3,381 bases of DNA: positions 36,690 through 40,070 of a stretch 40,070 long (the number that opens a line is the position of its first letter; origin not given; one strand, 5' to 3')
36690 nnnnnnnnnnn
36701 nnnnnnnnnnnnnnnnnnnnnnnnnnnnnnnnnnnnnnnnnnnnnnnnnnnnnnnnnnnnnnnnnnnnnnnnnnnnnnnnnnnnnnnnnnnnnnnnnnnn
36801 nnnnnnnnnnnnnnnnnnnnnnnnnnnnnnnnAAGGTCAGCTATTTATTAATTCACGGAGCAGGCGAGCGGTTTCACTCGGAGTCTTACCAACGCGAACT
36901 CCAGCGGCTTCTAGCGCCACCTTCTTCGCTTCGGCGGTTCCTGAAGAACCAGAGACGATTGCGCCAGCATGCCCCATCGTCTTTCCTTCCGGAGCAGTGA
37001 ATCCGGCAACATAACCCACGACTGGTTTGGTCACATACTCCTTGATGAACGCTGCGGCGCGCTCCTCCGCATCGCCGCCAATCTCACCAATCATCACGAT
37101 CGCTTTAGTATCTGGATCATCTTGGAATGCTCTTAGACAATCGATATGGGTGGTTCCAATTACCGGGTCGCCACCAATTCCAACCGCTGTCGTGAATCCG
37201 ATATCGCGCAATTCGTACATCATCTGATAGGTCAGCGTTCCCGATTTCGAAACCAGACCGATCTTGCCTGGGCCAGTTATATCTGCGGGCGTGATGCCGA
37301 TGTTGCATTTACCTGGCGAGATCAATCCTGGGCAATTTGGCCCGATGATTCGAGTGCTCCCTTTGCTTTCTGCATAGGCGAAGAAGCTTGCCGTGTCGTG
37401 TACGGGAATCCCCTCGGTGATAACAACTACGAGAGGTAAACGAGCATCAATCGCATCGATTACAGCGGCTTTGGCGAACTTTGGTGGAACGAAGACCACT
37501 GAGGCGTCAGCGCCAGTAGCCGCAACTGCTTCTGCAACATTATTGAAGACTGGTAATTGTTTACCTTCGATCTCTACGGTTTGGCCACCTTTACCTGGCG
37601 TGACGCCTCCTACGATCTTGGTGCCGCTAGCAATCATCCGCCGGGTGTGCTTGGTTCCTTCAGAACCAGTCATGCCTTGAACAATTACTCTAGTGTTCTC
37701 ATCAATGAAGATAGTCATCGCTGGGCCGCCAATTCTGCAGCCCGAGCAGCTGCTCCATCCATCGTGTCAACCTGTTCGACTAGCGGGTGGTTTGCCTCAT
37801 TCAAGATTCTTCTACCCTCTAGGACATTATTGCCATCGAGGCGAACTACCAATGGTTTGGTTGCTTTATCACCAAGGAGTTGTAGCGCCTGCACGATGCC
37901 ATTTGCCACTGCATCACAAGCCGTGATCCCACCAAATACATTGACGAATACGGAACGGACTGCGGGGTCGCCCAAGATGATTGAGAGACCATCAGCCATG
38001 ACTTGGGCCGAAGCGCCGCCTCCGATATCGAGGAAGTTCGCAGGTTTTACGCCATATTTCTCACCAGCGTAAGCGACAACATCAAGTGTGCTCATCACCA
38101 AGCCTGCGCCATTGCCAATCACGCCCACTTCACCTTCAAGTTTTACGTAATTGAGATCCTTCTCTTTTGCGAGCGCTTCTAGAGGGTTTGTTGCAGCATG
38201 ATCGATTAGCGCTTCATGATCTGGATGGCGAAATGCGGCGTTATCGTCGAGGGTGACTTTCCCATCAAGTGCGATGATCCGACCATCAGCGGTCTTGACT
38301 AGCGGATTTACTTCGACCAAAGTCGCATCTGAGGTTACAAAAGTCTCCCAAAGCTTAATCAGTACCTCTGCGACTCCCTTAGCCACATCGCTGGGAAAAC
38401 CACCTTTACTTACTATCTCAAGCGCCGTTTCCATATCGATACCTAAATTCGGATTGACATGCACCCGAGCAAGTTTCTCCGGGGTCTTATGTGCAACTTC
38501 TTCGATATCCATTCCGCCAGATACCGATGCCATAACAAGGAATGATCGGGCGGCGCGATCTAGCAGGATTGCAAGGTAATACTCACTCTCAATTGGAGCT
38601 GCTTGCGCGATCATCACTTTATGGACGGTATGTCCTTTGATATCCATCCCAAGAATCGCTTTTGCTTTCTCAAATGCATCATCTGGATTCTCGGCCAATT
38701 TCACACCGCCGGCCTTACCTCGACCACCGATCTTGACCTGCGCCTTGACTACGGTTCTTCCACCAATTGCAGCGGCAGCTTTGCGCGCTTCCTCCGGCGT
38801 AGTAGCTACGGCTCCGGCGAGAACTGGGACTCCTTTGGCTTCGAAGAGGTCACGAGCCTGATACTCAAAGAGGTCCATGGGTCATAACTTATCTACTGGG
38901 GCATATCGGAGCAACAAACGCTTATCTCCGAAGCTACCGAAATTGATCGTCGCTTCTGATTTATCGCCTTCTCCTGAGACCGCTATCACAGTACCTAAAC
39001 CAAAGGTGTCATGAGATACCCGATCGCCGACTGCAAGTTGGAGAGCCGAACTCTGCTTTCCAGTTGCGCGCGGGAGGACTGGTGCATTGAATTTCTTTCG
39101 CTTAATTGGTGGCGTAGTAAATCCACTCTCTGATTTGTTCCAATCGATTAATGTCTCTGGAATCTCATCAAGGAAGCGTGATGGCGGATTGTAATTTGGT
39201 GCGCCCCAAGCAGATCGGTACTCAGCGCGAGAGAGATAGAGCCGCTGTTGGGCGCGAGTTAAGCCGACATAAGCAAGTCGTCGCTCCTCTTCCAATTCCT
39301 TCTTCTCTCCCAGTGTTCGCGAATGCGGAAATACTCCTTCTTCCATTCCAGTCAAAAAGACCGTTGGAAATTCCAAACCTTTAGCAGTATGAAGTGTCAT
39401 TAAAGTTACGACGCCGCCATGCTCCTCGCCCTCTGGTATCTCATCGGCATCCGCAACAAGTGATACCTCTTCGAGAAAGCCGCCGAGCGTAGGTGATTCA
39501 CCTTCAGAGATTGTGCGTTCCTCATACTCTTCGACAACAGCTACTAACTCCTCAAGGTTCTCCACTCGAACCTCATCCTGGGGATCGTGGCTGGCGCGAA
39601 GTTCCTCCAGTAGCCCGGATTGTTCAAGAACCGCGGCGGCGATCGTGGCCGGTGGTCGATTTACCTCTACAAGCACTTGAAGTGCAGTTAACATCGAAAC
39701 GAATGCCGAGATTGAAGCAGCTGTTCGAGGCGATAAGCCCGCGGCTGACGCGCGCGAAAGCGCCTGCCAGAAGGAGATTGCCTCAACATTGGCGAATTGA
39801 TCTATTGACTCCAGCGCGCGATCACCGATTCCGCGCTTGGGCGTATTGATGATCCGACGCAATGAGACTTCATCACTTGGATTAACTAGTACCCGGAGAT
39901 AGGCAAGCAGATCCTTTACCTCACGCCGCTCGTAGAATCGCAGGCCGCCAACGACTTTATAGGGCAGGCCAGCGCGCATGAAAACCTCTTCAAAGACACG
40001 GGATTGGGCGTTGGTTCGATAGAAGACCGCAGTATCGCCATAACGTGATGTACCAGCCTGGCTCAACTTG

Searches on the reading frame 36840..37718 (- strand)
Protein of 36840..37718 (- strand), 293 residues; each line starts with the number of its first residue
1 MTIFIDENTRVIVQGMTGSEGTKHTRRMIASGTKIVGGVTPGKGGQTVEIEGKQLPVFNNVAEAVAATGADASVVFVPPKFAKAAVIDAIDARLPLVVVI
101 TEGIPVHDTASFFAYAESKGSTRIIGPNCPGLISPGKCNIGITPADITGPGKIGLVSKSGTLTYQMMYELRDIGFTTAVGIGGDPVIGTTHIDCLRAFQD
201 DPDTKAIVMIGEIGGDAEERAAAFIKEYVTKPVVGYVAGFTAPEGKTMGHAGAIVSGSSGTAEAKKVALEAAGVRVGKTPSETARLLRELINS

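Call 70: search_protein_families(library=pfam, proteins=[window:36840-37718:-], max_evalue=0.00001)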
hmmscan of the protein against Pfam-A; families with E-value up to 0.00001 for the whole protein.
window:36840-37718:- (293 aa): 3 families
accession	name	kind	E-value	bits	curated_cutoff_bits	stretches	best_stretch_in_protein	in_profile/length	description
PF02629.25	CoA_binding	-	2.5e-24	86.3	22.3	1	6-103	1-97/97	CoA binding domain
PF00549.24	Ligase_CoA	-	1e-19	71.3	24.5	1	156-274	1-127/128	CoA-ligase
PF13607.11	Succ_CoA_lig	-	3.4e-12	46.7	27.4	1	150-285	1-133/138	Succinyl-CoA ligase like flavodoxin domain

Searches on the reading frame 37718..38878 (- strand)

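Call 70: search_protein_families(library=pfam, proteins=[window:37718-38878:-], max_evalue=0.00001)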
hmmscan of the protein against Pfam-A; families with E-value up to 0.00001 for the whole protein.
window:37718-38878:- (387 aa): 4 families
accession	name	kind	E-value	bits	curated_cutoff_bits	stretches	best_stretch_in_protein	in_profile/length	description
PF08442.15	ATP-grasp_2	-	2e-69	233.7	29.5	1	3-194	2-201/202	ATP-grasp domain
PF00549.24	Ligase_CoA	-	3e-17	63.4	24.5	1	256-377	3-125/128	CoA-ligase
PF24948.1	Citrate_synth_N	-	8e-15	55.3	83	1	40-217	52-227/232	ATP-citrate synthase ATP-grasp domain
PF13549.11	ATP-grasp_5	-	7.6e-09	35.7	27.6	1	3-210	10-221/221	ATP-grasp domain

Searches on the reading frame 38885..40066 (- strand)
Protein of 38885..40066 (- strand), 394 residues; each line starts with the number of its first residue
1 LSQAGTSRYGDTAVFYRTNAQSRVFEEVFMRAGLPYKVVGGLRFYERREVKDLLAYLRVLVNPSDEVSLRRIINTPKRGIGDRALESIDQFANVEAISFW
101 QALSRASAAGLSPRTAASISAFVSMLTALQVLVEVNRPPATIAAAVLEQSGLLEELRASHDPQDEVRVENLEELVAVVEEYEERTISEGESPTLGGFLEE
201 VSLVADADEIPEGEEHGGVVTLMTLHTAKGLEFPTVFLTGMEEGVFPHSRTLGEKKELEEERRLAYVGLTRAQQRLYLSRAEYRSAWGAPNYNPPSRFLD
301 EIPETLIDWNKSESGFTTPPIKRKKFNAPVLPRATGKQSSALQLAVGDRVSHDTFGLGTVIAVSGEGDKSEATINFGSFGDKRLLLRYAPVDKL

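Call 70: search_protein_families(library=pfam, proteins=[window:38885-40066:-], max_evalue=0.00001)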
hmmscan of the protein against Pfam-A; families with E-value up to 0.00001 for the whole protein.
window:38885-40066:- (394 aa): 3 families
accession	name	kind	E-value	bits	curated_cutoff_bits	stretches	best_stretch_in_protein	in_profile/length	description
PF13361.12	UvrD_C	-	3.1e-62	211.5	25.6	1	7-282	69-349/350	UvrD-like helicase C-terminal domain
PF21196.3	PcrA_UvrD_tudor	-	1.2e-14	54.3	23.9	1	346-393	1-48/48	PcrA/UvrD tudor domain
PF13538.12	UvrD_C_2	-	4.9e-10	39.6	27.4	1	221-278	3-51/52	UvrD-like helicase C-terminal domain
